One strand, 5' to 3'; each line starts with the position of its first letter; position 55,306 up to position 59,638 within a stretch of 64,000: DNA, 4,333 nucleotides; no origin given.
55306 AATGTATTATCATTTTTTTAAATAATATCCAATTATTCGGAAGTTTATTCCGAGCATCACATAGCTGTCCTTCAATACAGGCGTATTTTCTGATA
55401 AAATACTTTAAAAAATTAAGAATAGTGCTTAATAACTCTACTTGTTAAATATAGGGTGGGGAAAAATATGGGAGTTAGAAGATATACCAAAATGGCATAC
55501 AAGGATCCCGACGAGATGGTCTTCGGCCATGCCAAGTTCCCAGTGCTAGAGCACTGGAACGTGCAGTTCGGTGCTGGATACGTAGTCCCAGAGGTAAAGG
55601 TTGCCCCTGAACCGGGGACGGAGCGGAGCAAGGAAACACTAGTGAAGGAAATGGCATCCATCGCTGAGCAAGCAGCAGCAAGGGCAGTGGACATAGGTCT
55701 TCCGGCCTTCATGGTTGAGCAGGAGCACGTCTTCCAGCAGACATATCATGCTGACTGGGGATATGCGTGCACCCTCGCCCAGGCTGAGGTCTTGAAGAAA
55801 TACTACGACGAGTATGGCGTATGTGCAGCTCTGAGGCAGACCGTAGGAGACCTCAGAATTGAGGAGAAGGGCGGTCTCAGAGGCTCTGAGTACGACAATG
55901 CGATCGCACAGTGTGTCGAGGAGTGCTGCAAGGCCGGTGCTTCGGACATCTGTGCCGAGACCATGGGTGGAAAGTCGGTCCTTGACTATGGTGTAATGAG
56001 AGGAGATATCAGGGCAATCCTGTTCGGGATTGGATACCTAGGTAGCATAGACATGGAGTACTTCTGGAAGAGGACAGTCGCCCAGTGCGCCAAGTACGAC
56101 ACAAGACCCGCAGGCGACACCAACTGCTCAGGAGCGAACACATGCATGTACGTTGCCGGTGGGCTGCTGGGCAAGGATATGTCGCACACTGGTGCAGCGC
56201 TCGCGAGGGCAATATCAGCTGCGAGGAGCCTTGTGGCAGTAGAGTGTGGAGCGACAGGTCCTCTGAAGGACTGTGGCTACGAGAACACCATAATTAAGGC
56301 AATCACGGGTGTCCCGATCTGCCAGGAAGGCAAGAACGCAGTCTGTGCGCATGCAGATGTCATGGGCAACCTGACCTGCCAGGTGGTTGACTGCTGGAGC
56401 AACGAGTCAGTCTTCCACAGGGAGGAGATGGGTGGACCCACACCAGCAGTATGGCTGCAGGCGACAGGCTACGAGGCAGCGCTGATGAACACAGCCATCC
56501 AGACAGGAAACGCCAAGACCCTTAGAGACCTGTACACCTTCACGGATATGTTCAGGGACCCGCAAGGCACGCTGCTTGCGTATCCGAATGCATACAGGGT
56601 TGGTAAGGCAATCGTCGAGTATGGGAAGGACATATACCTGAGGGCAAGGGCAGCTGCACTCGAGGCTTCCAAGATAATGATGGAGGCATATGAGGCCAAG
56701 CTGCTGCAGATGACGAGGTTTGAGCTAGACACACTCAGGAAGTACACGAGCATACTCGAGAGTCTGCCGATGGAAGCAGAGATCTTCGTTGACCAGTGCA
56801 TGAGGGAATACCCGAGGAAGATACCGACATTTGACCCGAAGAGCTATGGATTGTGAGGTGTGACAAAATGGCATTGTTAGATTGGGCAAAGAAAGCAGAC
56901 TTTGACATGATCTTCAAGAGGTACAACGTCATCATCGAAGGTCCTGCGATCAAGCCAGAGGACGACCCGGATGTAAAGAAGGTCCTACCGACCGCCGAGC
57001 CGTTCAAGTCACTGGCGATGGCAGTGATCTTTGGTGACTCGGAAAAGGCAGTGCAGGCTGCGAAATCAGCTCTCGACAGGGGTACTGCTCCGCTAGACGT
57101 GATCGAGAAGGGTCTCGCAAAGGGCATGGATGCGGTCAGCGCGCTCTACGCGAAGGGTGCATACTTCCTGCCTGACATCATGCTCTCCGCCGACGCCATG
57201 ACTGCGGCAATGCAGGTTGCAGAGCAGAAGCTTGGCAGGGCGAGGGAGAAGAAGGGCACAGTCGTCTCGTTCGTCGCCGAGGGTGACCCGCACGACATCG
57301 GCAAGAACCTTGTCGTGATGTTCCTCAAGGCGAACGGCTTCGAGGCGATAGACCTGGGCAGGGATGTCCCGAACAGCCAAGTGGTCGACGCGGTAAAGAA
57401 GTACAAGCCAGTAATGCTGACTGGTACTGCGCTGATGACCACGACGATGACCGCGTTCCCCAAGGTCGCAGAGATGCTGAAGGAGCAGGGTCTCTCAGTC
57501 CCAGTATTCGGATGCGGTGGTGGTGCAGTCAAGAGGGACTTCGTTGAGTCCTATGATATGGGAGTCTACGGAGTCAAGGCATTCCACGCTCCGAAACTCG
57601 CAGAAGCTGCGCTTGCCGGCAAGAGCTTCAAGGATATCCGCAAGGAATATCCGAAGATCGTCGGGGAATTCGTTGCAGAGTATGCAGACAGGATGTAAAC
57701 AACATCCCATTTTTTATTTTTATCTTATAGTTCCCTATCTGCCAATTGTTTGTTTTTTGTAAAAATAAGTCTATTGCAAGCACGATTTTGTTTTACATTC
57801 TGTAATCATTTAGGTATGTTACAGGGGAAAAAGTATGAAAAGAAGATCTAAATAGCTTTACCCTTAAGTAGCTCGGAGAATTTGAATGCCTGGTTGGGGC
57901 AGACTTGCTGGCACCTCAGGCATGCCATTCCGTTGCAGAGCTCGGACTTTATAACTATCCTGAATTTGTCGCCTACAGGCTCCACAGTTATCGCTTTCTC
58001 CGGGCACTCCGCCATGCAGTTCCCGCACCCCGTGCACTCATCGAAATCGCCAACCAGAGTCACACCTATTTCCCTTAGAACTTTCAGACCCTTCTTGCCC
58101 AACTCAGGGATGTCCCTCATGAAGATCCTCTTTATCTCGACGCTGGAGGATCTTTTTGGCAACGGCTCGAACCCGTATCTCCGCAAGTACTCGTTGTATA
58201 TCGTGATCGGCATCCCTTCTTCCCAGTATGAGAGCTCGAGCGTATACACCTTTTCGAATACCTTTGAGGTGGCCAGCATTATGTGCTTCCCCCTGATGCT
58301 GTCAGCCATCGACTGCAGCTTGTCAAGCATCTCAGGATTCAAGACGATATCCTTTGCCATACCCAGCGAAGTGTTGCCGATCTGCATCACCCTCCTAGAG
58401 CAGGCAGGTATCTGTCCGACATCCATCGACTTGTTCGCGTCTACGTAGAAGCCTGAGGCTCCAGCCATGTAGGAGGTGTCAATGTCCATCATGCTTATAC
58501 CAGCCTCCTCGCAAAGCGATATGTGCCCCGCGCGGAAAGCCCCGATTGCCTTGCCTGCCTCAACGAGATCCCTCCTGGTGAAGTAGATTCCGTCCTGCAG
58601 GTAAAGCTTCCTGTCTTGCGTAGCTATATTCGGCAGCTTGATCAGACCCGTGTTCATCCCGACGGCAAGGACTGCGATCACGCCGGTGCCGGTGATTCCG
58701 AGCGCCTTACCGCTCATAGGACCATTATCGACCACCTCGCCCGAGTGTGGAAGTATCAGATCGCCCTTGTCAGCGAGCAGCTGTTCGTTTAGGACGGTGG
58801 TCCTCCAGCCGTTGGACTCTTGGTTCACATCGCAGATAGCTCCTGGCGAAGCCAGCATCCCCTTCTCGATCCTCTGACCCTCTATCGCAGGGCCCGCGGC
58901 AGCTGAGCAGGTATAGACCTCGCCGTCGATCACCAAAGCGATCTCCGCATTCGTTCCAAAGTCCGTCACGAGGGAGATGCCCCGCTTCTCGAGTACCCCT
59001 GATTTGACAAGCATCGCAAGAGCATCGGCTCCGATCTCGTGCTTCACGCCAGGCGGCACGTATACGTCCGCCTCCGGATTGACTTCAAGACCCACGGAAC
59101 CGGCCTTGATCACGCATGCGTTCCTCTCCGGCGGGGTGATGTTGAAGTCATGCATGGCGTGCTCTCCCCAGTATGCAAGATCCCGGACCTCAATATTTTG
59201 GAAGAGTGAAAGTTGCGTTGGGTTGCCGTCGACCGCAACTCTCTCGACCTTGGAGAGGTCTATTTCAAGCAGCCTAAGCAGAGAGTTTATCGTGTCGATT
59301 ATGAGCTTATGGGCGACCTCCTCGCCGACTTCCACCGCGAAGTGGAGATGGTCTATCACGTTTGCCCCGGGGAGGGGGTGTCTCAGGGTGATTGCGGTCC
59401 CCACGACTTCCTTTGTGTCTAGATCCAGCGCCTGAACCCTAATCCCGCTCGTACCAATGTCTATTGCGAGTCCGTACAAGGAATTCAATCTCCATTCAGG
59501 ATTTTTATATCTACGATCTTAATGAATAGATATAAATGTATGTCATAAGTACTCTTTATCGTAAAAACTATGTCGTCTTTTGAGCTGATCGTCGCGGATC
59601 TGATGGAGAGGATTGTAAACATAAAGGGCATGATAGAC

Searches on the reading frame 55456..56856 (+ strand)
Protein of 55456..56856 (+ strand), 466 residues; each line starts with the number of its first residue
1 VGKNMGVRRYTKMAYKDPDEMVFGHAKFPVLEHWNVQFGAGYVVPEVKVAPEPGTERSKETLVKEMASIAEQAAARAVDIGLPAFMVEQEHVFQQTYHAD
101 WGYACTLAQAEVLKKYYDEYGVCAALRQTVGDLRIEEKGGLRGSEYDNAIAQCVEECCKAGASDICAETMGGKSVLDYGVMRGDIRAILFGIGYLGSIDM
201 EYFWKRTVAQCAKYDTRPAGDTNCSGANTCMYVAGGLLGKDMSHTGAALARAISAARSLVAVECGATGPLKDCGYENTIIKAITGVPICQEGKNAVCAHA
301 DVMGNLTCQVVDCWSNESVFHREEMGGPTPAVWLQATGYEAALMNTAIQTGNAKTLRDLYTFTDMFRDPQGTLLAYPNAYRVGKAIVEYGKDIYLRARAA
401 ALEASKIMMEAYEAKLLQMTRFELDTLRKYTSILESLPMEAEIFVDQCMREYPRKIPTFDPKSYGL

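Call 59: search_protein_families(library=pfam, proteins=[window:55456-56856:+], max_evalue=0.001)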
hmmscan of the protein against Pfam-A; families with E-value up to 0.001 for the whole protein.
window:55456-56856:+ (466 aa): 1 family
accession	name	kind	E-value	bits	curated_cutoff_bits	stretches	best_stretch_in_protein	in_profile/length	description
PF12176.13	MtaB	-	1.6e-186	621.1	25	1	8-465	2-460/460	Methanol-cobalamin methyltransferase B subunit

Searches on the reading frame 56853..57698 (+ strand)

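Call 59: search_protein_families(library=pfam, proteins=[window:56853-57698:+], max_evalue=0.001)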
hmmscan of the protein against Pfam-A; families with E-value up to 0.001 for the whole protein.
window:56853-57698:+ (281 aa): 2 families
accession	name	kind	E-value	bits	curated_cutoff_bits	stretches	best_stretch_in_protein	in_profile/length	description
PF02607.22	B12-binding_2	-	2.9e-19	69.5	23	1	52-122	3-72/74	B12 binding domain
PF02310.24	B12-binding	-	2.2e-18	66.7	32.1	1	136-240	2-108/121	B12 binding domain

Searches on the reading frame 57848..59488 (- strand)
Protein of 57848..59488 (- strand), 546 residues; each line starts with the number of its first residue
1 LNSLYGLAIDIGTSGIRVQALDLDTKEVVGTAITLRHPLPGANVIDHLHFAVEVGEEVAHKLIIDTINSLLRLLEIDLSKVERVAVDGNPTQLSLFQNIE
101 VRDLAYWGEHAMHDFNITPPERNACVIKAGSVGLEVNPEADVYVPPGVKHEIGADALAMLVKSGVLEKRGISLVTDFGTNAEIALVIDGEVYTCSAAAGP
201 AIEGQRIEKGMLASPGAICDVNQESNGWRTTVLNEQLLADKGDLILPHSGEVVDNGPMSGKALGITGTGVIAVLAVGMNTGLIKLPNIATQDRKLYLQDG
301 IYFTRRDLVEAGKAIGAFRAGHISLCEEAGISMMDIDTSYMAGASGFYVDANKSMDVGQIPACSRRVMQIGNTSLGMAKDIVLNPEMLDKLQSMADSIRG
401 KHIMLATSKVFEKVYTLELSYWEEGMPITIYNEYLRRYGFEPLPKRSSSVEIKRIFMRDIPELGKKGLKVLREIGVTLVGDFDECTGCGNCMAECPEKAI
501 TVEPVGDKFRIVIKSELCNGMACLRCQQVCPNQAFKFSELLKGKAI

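Call 59: search_protein_families(library=pfam, proteins=[window:57848-59488:-], max_evalue=0.001)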
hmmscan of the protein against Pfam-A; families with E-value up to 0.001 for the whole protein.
window:57848-59488:- (546 aa): 11 families
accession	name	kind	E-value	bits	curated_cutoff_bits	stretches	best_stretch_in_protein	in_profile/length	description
PF14574.11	RACo_C_ter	-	5.7e-61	206.3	27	1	171-426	2-254/261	C-terminal domain of RACo the ASKHA domain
PF17651.6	Raco_middle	-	7.4e-18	65.2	26.8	1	5-165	1-160/163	RACo middle region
PF12838.12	Fer4_7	-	9.3e-09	36.1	27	1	485-534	2-52/52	4Fe-4S dicluster domain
PF00037.32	Fer4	-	2.9e-08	33.6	21.1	1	481-501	4-24/24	4Fe-4S binding domain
PF13237.11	Fer4_10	-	1e-07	32.2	25.5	1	480-531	4-53/53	4Fe-4S dicluster domain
PF13187.11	Fer4_9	-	8.3e-07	29.4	27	1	484-534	1-51/52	4Fe-4S dicluster domain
PF12837.12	Fer4_6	-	4.2e-06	26.9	25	0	485-500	9-24/24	4Fe-4S binding domain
PF14697.11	Fer4_21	-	1.3e-05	25.6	35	1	483-533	6-55/59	4Fe-4S dicluster domain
PF12797.12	Fer4_2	-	1.6e-05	25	24.5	0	481-497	6-22/22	4Fe-4S binding domain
PF25160.1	LdpA_Fe-S-bd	-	1.9e-05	24.8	27.6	0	483-502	26-45/49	LdpA Fe-S cluster-binding domain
PF13484.11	Fer4_16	-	9.3e-05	23.6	30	0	484-510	1-28/66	4Fe-4S double cluster binding domain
